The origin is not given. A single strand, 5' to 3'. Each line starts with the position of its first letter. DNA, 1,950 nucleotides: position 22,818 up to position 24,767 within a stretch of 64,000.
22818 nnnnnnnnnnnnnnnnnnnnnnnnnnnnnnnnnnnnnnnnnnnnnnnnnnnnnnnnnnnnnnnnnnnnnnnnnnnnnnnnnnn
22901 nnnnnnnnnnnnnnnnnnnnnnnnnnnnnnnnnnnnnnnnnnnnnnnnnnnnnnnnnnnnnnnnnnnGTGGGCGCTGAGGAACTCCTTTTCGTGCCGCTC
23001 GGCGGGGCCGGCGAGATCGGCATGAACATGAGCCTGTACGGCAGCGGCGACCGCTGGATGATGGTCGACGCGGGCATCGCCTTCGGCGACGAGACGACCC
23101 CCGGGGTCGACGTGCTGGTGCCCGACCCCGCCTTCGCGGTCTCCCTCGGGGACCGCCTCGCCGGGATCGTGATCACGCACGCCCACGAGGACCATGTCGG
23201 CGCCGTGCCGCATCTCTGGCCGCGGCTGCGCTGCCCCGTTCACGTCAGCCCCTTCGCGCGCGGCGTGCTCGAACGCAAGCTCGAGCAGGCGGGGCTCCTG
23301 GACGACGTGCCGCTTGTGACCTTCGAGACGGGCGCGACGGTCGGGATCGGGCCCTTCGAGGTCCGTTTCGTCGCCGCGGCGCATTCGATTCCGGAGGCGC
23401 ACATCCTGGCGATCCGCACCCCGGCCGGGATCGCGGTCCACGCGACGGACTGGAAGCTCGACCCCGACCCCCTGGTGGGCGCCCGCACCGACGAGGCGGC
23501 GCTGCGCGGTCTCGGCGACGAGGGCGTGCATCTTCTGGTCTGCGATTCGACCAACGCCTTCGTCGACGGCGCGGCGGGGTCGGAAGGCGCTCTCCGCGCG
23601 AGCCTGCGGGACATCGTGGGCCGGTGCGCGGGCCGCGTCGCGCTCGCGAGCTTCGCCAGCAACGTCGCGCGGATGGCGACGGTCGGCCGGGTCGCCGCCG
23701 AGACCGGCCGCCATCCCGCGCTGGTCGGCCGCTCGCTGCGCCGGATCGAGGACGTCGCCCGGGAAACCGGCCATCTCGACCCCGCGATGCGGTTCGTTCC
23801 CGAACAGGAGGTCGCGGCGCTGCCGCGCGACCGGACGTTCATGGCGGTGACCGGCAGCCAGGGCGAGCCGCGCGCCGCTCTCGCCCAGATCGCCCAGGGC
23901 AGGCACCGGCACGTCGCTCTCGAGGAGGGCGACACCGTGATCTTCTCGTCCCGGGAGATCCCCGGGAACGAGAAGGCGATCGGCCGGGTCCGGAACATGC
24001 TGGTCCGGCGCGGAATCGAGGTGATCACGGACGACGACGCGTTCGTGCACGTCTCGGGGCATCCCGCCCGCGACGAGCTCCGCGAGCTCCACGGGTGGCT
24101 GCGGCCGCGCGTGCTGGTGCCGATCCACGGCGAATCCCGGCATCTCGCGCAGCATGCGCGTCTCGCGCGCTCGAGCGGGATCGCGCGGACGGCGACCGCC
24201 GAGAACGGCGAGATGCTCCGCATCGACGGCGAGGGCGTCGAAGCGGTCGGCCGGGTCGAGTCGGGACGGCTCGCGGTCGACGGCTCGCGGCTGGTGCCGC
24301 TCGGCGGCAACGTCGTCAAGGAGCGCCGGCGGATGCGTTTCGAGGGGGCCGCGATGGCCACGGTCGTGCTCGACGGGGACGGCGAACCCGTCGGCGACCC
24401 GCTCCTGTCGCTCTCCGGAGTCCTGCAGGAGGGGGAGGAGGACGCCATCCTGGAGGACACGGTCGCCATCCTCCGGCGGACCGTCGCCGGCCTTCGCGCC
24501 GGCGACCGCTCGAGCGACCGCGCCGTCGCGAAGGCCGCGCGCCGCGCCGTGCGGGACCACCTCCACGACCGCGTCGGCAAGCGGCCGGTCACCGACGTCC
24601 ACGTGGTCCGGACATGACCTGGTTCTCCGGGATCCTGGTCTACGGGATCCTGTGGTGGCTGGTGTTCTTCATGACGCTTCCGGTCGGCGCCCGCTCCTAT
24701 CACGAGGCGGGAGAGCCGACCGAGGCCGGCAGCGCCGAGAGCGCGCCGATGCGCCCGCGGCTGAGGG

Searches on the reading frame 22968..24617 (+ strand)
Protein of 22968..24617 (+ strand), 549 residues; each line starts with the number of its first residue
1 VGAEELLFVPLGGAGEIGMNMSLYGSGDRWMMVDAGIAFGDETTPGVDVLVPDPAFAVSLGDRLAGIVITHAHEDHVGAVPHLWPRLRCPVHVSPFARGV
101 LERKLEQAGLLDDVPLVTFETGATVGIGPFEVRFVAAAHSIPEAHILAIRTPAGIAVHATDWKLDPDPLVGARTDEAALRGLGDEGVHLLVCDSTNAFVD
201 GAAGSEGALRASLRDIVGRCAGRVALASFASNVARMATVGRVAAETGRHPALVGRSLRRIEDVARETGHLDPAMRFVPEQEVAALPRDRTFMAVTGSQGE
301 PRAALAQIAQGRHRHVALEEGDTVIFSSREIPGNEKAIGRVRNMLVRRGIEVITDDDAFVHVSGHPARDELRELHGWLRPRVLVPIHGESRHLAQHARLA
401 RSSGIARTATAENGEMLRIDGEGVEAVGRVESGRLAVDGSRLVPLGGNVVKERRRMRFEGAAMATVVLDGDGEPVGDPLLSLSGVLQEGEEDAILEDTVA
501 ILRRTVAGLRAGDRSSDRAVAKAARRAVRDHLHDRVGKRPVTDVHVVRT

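Call 17: search_protein_families(library=ncbifam, proteins=[window:22968-24617:+], max_evalue=0.00001)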
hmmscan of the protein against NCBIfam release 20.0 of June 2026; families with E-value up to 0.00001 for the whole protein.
window:22968-24617:+ (549 aa): 3 families
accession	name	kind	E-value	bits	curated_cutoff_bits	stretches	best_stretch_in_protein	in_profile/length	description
NF047419.1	RNase_J1_RnjA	exception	7.7e-117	391.3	820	1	9-541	5-541/549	ribonuclease J1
TIGR00649.1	MG423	subfamily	2.1e-110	369.7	400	1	8-541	3-540/546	RNase J family beta-CASP ribonuclease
TIGR03675.1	arCOG00543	equivalog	1.7e-09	36.5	580.2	1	9-95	178-261/631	beta-CASP ribonuclease aCPSF1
